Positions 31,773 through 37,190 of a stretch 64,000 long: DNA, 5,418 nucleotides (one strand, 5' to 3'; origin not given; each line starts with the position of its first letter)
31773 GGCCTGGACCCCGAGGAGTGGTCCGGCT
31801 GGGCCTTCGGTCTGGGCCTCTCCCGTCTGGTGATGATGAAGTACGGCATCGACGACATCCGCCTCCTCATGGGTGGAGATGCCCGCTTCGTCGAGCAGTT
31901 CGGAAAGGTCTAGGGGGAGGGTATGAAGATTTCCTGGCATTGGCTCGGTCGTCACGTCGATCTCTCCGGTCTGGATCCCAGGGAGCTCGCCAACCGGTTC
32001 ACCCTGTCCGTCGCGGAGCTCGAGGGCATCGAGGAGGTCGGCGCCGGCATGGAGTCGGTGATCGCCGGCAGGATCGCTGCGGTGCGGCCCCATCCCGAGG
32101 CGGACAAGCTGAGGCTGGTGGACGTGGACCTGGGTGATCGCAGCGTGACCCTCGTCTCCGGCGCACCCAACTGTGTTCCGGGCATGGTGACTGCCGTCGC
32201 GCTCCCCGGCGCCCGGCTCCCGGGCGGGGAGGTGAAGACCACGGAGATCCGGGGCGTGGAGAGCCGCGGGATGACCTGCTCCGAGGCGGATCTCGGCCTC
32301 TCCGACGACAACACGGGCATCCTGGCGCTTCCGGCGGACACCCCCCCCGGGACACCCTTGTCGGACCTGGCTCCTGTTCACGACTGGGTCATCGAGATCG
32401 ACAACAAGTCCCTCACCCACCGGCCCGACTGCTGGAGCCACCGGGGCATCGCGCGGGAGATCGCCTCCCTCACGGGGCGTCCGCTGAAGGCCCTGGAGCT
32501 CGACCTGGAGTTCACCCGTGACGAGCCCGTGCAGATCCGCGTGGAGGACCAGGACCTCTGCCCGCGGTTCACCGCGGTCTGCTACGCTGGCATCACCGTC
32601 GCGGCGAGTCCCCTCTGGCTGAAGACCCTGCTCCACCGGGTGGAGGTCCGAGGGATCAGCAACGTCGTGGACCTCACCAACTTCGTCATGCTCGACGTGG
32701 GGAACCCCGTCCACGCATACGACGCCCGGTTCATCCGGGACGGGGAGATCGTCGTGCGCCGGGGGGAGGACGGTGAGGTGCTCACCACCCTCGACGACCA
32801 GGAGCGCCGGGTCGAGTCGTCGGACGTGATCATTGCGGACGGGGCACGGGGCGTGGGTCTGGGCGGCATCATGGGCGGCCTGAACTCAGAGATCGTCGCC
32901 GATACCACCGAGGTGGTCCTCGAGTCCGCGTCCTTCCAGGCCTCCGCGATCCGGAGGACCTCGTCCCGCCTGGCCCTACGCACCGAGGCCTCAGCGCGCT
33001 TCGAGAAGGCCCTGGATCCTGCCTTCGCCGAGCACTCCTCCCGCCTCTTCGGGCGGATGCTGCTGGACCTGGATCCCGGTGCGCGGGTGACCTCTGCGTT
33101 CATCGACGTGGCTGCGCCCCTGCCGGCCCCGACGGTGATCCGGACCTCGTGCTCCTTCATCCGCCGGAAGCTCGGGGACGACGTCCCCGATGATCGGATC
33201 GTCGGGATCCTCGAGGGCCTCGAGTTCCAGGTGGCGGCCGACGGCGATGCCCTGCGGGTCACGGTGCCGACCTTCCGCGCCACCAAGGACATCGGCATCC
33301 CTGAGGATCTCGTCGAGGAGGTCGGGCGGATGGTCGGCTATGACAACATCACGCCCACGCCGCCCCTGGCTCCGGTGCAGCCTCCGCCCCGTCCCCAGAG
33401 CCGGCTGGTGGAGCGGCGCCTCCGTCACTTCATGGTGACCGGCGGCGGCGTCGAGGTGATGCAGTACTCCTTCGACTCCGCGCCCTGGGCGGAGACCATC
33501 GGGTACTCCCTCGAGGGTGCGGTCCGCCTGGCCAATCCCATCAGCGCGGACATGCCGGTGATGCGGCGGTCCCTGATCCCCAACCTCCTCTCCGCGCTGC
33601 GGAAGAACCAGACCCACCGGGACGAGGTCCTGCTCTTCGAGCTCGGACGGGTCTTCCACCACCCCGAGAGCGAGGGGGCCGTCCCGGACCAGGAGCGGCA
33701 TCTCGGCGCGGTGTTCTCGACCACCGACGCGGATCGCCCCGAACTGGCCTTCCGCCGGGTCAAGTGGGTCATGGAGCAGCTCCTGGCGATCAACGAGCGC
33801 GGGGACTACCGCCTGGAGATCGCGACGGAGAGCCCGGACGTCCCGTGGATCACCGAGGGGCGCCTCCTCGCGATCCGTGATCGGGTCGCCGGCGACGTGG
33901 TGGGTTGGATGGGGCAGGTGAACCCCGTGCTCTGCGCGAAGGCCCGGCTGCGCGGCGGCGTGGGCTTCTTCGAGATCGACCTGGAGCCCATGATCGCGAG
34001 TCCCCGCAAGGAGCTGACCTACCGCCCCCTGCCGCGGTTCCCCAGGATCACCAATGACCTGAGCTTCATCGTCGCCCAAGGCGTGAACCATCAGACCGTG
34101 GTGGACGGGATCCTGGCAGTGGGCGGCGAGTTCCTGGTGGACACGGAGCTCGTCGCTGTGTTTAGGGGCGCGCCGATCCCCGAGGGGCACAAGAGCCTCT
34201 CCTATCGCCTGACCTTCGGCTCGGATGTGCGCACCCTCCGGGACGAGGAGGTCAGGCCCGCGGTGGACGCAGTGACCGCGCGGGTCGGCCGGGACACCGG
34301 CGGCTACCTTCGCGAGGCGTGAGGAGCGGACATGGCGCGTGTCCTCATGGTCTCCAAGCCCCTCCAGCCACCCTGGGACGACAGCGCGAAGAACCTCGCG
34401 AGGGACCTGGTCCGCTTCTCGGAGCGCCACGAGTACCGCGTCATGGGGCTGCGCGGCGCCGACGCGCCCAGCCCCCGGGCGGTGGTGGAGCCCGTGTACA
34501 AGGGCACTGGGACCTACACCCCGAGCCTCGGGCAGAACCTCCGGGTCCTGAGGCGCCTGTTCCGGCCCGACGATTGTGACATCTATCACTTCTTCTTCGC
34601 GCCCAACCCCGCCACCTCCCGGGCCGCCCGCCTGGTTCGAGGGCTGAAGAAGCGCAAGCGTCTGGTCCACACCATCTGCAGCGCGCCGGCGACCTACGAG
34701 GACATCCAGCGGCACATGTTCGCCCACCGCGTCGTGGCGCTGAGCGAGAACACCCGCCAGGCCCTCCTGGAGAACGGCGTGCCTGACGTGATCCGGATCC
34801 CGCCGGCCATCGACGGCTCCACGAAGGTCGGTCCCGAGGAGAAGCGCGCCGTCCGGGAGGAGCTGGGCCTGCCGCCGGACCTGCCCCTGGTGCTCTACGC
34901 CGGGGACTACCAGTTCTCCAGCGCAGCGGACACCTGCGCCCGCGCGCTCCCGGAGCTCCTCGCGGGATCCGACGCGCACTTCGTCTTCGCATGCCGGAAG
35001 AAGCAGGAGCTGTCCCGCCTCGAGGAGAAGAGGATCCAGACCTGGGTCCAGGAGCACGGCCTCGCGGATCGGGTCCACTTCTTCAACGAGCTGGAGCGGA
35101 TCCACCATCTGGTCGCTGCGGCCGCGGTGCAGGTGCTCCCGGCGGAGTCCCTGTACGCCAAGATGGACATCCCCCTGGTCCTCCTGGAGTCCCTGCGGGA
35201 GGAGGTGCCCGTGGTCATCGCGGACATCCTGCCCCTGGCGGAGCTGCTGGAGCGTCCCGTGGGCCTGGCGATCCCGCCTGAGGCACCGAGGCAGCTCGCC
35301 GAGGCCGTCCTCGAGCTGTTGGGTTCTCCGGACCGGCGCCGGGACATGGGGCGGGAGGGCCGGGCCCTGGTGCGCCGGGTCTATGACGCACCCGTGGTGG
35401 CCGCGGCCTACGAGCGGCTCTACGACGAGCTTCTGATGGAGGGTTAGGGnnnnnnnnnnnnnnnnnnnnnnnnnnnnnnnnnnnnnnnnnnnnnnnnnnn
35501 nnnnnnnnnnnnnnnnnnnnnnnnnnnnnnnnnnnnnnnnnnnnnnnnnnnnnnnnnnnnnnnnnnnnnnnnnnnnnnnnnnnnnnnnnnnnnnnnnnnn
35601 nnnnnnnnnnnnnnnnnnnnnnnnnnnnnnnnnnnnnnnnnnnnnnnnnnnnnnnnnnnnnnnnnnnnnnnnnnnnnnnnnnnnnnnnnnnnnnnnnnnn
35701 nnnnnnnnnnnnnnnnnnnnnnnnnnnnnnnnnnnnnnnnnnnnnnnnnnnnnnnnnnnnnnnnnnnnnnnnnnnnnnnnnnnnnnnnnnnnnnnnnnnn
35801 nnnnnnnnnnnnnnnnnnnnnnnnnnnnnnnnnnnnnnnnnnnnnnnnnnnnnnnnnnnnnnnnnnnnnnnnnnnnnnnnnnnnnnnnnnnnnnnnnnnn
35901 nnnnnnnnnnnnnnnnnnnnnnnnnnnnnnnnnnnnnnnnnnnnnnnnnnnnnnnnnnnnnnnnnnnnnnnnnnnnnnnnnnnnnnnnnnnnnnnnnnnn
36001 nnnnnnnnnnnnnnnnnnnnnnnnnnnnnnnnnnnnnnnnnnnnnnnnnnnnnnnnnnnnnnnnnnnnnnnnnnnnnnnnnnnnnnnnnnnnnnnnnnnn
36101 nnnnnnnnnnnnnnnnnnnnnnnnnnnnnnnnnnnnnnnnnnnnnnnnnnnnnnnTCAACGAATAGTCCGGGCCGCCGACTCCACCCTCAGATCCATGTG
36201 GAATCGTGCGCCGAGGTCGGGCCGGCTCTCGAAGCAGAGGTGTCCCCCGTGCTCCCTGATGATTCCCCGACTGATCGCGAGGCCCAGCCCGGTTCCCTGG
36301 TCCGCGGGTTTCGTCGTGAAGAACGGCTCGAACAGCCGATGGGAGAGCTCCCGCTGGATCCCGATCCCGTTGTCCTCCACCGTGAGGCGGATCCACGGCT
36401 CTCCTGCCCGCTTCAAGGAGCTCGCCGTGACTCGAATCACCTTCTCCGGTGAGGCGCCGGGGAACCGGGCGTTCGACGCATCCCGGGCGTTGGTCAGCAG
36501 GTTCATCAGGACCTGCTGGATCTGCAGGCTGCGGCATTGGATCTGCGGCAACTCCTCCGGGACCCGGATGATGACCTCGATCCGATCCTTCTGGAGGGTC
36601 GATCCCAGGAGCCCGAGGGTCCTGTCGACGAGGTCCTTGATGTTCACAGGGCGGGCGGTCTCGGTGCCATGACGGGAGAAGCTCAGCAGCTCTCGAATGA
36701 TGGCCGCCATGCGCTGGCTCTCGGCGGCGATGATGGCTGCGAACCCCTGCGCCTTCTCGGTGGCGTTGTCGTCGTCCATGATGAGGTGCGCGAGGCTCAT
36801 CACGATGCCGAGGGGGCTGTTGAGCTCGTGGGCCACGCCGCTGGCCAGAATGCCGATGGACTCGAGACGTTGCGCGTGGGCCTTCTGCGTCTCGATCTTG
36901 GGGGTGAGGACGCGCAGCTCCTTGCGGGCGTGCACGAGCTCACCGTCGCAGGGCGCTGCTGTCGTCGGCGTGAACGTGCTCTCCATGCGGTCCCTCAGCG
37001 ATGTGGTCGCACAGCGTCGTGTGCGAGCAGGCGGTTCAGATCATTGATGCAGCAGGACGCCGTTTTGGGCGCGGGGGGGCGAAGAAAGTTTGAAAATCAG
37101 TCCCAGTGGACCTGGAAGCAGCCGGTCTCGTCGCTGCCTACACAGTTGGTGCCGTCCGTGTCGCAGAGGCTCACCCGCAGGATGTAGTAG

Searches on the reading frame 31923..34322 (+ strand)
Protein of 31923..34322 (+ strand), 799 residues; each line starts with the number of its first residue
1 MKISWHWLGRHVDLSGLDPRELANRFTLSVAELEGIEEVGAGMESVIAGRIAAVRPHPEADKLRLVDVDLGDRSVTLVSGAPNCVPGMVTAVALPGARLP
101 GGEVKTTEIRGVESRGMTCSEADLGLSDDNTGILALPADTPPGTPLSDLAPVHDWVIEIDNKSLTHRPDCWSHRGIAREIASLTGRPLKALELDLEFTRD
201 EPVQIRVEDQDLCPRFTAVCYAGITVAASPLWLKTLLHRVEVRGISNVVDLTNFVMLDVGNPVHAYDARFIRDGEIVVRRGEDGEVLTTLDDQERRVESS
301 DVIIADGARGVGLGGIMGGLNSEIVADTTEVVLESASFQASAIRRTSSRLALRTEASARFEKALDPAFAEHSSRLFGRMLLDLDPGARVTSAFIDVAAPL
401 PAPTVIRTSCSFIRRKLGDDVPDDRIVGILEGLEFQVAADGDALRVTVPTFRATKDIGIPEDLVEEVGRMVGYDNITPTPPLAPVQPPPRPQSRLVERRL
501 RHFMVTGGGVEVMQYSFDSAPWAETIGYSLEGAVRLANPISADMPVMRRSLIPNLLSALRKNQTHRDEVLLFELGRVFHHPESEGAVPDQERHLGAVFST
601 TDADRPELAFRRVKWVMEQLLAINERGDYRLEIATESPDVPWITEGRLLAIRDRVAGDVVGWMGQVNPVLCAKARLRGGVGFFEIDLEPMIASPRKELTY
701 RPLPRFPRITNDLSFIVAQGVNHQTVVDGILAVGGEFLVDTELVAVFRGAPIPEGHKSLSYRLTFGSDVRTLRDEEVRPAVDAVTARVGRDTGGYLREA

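Call 26: search_protein_families(library=pfam, proteins=[window:31923-34322:+], max_evalue=0.001)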
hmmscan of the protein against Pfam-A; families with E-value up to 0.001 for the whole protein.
window:31923-34322:+ (799 aa): 5 families
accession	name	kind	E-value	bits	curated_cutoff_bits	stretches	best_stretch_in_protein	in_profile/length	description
PF03483.22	B3_4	-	1.6e-52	178.1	29.3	1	213-383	2-172/174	B3/4 domain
PF17759.6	tRNA_synthFbeta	-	4.2e-36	124.9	22.4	1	476-687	1-214/214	Phenylalanyl tRNA synthetase beta chain CLM domain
PF03147.19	FDX-ACB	-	1.1e-19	71.1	31.1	1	704-797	1-94/94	Ferredoxin-fold anticodon binding domain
PF01588.26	tRNA_bind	-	2.3e-17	63.3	27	1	47-144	2-95/96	Putative tRNA binding domain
PF03484.21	B5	-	1.9e-16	60.4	28.6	1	406-473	1-67/67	tRNA synthetase B5 domain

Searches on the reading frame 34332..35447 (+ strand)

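Call 26: search_protein_families(library=pfam, proteins=[window:34332-35447:+], max_evalue=0.001)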
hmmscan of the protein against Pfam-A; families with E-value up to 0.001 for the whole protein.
window:34332-35447:+ (371 aa): 4 families
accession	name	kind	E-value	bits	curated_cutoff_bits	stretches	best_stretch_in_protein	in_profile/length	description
PF00534.26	Glycos_transf_1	-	2.8e-17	63.2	26.4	1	172-344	3-170/172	Glycosyl transferases group 1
PF13692.12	Glyco_trans_1_4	-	9.6e-15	55.5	27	1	185-330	2-140/142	Glycosyl transferases group 1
PF13439.12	Glyco_transf_4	-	4e-09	37.1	28.5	1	19-161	8-167/170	Glycosyltransferase Family 4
PF20706.3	GT4-conflict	-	0.00033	20.2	26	1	131-328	147-335/385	Family 4 Glycosyltransferase in conflict systems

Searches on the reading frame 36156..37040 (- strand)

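Call 26: search_protein_families(library=pfam, proteins=[window:36156-37040:-], max_evalue=0.001)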
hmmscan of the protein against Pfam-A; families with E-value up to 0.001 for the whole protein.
window:36156-37040:- (294 aa): 2 families
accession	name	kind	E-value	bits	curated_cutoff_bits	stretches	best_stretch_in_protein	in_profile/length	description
PF02518.31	HATPase_c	-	5.4e-24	85.2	26.4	1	172-286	4-109/111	Histidine kinase-, DNA gyrase B-, and HSP90-like ATPase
PF00512.31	HisKA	-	2.9e-11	43.7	26.9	1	65-126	5-65/66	His Kinase A (phospho-acceptor) domain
